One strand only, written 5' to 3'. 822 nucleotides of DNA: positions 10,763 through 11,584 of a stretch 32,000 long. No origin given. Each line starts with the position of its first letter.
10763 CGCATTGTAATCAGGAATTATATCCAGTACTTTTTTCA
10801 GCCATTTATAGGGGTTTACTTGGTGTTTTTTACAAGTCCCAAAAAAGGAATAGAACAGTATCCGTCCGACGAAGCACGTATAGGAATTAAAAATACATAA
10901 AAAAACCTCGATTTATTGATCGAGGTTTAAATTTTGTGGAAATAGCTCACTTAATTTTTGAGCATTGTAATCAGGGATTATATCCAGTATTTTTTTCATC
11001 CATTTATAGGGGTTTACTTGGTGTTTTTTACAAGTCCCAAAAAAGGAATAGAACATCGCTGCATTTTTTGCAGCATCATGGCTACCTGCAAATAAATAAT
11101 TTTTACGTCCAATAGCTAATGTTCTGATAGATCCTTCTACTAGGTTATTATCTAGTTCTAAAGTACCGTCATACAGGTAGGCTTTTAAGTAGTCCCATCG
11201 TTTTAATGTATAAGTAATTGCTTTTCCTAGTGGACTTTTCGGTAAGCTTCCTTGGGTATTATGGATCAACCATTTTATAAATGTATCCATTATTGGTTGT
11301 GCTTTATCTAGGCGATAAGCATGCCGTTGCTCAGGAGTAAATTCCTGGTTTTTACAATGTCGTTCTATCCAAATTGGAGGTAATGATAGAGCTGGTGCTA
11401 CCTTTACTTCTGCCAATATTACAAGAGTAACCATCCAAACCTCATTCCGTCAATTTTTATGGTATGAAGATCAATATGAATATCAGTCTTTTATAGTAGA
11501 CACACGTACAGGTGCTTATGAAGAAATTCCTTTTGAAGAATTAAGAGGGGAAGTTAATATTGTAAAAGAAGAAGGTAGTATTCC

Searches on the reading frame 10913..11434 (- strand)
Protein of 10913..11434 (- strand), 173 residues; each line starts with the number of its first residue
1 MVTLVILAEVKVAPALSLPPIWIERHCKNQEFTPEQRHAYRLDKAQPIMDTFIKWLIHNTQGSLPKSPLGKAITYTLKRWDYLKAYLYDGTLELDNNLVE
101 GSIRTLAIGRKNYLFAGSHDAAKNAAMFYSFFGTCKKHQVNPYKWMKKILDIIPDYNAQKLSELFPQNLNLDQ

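Call 23: search_protein_families(library=ncbifam, proteins=[window:10913-11434:-], max_evalue=0.01)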
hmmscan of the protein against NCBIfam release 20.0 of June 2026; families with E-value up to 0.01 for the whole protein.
window:10913-11434:- (173 aa): 1 family
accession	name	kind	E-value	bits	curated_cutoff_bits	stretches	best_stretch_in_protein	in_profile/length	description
NF033517.1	transpos_IS66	equivalog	1.4e-38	133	180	1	24-151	260-385/387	IS66 family transposase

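Call 24: search_protein_families(library=pfam, proteins=[window:10913-11434:-], max_evalue=1)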
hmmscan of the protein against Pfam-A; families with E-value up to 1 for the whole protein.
window:10913-11434:- (173 aa): 2 families
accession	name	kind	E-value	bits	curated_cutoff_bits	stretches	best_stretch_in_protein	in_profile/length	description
PF03050.20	DDE_Tnp_IS66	-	1.3e-28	100.6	23.1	1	23-123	185-283/284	Transposase IS66 family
PF13817.11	DDE_Tnp_IS66_C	-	2.1e-09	37.8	30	1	130-166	1-38/39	IS66 C-terminal element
